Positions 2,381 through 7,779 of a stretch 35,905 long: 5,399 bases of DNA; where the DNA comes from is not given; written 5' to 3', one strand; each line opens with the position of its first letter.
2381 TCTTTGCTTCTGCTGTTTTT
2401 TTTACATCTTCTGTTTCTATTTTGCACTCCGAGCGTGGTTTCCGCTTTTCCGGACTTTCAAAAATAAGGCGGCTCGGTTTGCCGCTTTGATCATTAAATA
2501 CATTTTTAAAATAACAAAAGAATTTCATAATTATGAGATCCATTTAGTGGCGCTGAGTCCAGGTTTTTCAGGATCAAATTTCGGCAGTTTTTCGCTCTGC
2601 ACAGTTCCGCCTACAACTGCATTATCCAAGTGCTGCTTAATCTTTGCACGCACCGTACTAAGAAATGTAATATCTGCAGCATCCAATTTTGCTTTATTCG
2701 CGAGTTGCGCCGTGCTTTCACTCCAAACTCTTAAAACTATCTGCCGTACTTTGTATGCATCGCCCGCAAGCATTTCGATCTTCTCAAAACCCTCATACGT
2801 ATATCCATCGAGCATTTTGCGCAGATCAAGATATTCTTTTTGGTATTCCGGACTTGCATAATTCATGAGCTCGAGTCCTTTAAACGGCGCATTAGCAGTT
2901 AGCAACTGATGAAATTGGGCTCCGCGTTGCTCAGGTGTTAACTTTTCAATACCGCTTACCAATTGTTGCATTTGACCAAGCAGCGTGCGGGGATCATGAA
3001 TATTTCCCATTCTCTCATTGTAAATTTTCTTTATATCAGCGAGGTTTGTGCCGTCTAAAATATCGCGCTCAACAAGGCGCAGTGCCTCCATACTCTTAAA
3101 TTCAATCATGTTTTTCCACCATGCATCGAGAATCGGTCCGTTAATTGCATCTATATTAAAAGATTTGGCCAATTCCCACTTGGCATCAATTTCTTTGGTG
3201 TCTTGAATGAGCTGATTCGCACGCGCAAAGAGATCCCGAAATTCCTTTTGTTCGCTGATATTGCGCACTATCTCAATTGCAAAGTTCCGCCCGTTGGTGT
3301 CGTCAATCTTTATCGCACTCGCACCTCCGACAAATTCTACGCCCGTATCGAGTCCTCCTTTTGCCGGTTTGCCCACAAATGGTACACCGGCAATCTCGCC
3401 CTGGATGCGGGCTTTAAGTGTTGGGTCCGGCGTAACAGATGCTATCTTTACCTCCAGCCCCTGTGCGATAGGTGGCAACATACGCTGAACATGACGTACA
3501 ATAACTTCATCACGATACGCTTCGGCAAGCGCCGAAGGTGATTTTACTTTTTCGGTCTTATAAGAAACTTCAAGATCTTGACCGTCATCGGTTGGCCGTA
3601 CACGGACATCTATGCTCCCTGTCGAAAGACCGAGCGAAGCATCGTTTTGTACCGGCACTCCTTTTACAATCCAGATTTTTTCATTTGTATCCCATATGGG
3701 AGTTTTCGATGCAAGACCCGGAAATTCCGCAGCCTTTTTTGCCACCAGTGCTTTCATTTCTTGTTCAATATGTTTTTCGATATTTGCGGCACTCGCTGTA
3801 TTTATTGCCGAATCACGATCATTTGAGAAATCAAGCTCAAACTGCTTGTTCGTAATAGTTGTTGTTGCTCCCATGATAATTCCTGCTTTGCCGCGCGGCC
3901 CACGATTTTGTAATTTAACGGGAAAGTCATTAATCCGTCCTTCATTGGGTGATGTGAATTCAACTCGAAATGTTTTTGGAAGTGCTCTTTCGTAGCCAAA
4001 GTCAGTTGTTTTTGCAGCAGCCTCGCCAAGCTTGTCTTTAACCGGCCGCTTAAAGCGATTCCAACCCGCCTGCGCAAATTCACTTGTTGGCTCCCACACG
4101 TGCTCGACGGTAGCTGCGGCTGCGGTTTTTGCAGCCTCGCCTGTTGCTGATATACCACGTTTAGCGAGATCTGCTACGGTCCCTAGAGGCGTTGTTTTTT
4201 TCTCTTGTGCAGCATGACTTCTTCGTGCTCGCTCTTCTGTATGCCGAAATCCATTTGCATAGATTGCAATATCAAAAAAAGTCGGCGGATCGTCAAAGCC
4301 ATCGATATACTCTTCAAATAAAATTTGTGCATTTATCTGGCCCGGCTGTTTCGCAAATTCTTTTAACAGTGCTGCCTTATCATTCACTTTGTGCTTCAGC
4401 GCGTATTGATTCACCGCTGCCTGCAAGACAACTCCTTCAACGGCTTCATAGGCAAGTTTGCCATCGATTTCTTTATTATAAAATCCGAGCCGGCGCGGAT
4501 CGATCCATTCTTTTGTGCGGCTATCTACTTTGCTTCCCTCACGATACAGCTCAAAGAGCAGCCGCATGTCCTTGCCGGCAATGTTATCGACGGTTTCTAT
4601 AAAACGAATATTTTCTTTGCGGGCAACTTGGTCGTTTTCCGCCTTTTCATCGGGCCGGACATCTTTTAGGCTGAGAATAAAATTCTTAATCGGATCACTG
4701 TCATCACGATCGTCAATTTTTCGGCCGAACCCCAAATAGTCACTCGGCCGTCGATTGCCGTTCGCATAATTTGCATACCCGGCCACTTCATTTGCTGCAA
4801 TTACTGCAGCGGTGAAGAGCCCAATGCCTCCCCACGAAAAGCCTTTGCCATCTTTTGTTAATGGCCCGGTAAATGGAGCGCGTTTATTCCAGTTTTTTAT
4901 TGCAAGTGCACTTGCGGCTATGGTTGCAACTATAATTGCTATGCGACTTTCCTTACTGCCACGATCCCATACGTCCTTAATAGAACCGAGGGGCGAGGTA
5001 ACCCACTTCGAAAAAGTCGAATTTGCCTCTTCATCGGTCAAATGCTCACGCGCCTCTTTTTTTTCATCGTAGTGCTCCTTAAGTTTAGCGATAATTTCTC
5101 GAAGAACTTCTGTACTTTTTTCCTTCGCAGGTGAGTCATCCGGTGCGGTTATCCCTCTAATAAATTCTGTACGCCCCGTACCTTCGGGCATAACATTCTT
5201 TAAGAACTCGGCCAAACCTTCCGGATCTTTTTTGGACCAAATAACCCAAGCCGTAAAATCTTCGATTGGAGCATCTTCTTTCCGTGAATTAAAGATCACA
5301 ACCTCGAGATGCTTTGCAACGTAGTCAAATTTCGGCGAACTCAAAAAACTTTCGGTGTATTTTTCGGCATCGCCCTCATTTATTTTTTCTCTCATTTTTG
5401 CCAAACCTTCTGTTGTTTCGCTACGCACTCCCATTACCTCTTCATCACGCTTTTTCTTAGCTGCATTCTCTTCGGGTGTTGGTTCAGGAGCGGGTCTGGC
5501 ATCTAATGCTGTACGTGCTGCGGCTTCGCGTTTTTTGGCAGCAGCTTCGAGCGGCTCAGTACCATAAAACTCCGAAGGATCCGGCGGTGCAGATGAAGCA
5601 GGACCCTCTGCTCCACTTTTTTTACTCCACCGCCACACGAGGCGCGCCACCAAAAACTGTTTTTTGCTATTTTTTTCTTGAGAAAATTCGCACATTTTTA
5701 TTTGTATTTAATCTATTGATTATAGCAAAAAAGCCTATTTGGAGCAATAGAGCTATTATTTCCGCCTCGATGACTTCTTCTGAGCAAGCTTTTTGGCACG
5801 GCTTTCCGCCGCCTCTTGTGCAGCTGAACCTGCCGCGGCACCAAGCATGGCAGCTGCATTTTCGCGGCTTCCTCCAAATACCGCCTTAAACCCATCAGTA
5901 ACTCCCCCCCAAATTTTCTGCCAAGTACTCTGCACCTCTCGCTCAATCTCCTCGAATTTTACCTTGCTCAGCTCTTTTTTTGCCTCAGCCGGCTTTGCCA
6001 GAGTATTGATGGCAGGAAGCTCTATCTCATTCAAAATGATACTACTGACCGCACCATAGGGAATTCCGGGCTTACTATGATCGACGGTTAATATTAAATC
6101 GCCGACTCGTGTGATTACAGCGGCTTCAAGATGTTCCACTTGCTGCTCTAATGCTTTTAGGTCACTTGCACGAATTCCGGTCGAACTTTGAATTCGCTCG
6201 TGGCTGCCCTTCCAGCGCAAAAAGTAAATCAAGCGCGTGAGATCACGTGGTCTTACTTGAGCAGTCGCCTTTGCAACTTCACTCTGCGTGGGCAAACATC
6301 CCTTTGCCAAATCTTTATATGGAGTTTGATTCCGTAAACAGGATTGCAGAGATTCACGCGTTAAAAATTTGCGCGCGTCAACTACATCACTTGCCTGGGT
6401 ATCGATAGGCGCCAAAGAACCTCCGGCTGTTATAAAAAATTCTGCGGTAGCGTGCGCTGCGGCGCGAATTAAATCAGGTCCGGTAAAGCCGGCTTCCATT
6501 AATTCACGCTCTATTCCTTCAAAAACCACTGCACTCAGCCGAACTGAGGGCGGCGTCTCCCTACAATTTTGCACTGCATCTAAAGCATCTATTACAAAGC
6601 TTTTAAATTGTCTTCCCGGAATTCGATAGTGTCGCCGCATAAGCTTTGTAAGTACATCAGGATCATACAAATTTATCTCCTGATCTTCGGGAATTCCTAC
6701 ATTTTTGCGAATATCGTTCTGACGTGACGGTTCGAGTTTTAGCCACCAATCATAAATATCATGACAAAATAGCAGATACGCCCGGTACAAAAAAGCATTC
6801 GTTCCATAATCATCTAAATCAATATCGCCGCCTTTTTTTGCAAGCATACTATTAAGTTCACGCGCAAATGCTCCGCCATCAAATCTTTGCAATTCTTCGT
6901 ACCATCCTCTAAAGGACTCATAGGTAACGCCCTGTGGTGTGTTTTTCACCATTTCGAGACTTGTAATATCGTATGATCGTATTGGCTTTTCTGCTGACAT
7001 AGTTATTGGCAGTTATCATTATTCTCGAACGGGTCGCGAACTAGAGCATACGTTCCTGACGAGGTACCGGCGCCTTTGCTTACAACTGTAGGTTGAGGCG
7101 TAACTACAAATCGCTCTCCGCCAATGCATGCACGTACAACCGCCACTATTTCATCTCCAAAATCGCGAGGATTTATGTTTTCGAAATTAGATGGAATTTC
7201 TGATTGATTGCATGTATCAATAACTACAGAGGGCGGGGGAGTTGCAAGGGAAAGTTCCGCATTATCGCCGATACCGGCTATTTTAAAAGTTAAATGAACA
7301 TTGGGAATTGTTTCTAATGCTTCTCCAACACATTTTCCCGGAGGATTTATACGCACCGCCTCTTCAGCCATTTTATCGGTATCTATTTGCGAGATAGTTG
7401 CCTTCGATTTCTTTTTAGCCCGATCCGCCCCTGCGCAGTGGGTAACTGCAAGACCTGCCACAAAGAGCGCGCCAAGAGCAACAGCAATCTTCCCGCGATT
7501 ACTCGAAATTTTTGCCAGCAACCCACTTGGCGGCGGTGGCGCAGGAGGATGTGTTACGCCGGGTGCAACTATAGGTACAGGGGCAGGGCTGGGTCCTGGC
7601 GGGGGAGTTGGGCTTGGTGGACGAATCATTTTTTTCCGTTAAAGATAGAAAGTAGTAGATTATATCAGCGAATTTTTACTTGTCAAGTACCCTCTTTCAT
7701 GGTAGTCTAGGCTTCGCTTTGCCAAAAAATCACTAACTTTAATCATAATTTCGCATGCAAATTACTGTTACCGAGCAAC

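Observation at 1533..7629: Orphan four-gene operon built around a 1054-aa protein with a central two-helix membrane hairpin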

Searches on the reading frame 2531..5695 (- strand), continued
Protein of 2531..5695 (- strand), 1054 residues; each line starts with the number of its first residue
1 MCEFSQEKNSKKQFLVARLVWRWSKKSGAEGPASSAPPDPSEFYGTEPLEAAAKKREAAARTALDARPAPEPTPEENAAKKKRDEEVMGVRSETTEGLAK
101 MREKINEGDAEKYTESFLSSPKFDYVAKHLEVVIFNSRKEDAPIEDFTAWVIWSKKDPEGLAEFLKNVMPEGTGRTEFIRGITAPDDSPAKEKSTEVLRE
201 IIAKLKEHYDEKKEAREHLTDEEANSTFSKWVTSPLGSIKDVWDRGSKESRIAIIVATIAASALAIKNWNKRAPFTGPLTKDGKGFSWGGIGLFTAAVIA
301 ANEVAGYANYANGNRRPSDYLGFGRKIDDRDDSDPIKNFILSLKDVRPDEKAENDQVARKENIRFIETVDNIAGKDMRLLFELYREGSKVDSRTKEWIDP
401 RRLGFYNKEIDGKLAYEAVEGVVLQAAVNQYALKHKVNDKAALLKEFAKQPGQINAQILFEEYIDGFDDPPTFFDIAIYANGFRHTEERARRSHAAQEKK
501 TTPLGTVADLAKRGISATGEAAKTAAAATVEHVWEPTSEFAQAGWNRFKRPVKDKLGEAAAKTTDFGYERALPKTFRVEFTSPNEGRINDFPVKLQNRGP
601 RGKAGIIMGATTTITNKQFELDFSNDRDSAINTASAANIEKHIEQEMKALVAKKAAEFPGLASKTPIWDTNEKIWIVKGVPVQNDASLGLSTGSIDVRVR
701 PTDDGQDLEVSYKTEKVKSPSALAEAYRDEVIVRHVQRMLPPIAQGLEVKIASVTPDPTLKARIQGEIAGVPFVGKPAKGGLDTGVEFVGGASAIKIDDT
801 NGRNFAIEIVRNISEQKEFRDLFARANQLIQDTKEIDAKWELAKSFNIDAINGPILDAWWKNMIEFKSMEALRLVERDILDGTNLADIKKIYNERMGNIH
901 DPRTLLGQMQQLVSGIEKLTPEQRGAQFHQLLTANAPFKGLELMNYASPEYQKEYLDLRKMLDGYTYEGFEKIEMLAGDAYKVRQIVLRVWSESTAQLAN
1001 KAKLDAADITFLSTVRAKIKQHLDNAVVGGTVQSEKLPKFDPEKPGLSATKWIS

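Call 81: list_cluster_members(proteins=[L011:13178-14203:+, L009:6808-7674:+, L010:3227-4360:+, L015:7932-9269:+, L016:11158-11967:+, L017:4974-6773:+])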
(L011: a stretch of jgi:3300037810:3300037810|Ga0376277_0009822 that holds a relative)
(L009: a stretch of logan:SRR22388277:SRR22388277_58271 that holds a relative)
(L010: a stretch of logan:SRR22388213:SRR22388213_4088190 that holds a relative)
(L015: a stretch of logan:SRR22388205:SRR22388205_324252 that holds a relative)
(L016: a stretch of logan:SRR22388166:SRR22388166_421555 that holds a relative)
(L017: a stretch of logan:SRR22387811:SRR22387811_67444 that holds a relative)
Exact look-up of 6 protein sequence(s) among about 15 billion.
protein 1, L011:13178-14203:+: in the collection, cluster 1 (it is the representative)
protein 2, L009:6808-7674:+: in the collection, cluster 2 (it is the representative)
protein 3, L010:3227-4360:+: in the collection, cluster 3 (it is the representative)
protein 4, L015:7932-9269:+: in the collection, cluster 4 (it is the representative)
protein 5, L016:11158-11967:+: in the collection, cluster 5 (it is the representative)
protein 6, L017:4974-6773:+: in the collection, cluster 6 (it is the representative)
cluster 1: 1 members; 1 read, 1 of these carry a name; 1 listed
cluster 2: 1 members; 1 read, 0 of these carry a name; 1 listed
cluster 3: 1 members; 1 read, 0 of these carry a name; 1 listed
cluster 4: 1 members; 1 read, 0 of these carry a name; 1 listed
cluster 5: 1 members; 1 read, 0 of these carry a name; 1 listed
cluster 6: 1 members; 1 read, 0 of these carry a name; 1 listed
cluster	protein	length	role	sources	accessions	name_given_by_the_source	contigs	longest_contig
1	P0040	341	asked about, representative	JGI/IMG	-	hypothetical protein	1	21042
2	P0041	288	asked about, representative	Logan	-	-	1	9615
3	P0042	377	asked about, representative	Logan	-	-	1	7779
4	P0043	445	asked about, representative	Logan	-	-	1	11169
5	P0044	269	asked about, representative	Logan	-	-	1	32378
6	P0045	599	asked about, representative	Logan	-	-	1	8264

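Call 100: find_related_loci(query=A3, collection=viral_contigs, flank=5000)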
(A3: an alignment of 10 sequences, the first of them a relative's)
Query A3 (1026 aa) in viral_contigs; peptide patterns used: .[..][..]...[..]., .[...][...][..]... (x = any residue, [..] = any of these).
429 stretches matched a pattern, but none encodes a relative of the query by tblastn (E <= 1e-3).

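Call 101: search_dna_similar(query=window:2531-5695:-, collection=phages, mode=protein, max_evalue=0.001)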
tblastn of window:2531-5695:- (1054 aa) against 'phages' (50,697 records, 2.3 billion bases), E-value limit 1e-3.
No match.

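Call 102: search_dna_similar(query=window:2531-5695:-, collection=plasmids, mode=protein, max_evalue=0.001)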
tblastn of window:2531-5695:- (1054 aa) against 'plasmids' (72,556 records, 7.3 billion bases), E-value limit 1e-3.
No match.
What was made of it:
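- On Phage tape measure protein: No relatives in viral contigs, phage records or plasmid records (calls 100-102).
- No relative in 2.9 million viral contigs, 50,697 phage records or 72,556 plasmid records (calls 100-102).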

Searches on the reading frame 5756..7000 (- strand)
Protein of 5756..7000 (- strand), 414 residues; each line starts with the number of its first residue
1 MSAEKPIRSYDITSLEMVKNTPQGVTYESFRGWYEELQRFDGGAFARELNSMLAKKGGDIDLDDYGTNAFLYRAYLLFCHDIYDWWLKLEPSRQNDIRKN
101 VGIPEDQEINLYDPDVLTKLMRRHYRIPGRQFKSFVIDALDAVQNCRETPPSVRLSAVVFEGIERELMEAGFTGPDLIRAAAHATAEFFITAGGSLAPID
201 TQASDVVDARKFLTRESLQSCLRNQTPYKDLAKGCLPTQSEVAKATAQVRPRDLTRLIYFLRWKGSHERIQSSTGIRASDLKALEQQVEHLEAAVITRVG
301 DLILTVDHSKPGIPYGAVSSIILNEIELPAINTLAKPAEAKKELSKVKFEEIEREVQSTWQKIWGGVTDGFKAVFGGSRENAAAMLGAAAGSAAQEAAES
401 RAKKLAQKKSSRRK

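Call 3: search_protein_families(library=pfam, proteins=[window:5756-7000:-], max_evalue=1)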
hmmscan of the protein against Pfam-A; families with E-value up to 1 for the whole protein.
window:5756-7000:- (414 aa): 0 families

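Call 4: search_protein_families(library=ncbifam, proteins=[window:5756-7000:-], max_evalue=1)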
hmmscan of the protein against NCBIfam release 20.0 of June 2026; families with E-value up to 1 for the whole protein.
window:5756-7000:- (414 aa): 0 families

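Call 5: search_protein_families(library=phrogs, proteins=[window:5756-7000:-], max_evalue=1)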
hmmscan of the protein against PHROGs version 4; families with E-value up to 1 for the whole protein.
window:5756-7000:- (414 aa): 0 families

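Call 6: search_protein_families(library=padloc, proteins=[window:5756-7000:-], max_evalue=1)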
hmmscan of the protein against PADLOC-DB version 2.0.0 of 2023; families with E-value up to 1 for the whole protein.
window:5756-7000:- (414 aa): 0 families

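Call 21: find_homologous_proteins(query=window:5756-7000:-, max_evalue=0.01)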
Query window:5756-7000:- (414 aa): 1 proteins with E <= 0.01 among 8000 candidates.
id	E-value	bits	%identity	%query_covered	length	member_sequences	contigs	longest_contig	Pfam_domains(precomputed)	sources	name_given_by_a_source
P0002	4.0e-274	926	100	100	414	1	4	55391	-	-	-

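Call 106: search_protein_families(library=pfam, alignment_id=A6, max_evalue=0.01)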
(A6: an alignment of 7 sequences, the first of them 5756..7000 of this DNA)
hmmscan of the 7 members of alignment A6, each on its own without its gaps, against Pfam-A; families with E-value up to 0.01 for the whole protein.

A. member 1, window:5756-7000:- (414 aa): 0 families

B. families by the number of members that match (of 7 scanned): 0 families

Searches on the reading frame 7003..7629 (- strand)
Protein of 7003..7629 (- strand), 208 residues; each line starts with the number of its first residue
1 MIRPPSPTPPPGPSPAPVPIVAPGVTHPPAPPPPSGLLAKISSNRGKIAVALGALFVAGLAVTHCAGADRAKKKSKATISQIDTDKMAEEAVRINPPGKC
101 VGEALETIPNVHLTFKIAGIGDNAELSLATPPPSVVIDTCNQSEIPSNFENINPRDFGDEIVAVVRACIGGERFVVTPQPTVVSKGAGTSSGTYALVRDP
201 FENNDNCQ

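Call 3: search_protein_families(library=pfam, proteins=[window:7003-7629:-], max_evalue=1)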
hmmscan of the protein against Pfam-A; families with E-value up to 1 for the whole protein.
window:7003-7629:- (208 aa): 0 families

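Call 4: search_protein_families(library=ncbifam, proteins=[window:7003-7629:-], max_evalue=1)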
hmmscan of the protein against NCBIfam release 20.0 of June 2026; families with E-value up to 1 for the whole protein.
window:7003-7629:- (208 aa): 0 families

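Call 5: search_protein_families(library=phrogs, proteins=[window:7003-7629:-], max_evalue=1)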
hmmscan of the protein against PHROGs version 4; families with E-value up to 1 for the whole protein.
window:7003-7629:- (208 aa): 2 families
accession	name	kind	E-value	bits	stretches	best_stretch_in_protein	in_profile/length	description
phrog_3450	-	unknown function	0.086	13.8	1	50-89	14-53/137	-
phrog_28747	-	unknown function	0.11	13.7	1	44-81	4-41/92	-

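Call 6: search_protein_families(library=padloc, proteins=[window:7003-7629:-], max_evalue=1)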
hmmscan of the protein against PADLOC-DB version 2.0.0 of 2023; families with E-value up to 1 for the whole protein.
window:7003-7629:- (208 aa): 0 families

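Call 71: search_solved_structures(query=A5, max_evalue=1)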
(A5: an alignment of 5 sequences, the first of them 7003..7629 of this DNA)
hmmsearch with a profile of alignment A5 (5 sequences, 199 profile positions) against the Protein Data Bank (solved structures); distinct sequences matched with E-value up to 1: 6.
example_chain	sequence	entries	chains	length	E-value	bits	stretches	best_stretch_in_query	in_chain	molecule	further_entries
8k0j_A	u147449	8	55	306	0.002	21.1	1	34-118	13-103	Csy3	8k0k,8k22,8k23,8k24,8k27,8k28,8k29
7wwu_C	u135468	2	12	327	0.0022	20.9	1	27-118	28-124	Csy3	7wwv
3fpn_A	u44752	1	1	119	0.13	15.1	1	68-134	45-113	Geobacillus stearothermophilus UvrA interaction domain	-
5cwq_A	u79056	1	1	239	0.2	14.6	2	54-100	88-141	Designed helical repeat protein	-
7ood_x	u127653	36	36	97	0.25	14.2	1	106-144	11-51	50S ribosomal protein L31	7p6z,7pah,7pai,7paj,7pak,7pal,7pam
7emf_1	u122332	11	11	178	0.5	13.2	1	1-42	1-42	Mediator of RNA polymerase II transcription subunit 28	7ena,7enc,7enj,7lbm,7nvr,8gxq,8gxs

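Call 108: search_protein_families(library=pfam, alignment_id=A5, max_evalue=0.01)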
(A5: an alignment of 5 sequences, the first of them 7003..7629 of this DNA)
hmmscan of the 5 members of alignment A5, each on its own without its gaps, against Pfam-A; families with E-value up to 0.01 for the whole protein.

A. member 1, window:7003-7629:- (208 aa): 0 families

B. families by the number of members that match (of 5 scanned): 2 families
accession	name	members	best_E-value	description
PF01391.23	Collagen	1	3.7e-12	Collagen triple helix repeat (20 copies)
PF14316.11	DUF4381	1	0.0033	Domain of unknown function (DUF4381)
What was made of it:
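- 7003..7629 (-): g1: 208-aa membrane protein with one membrane helix. It has a Pro-rich N-terminal tail, a helix at about residues 48-66, and a beta-rich C-terminal domain of about 140 aa. It is an optional accessory gene. No Pfam hit (calls 3, 108).
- One g1 homologue has collagen repeats in the tail that this model places in the cytoplasm (call 108).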
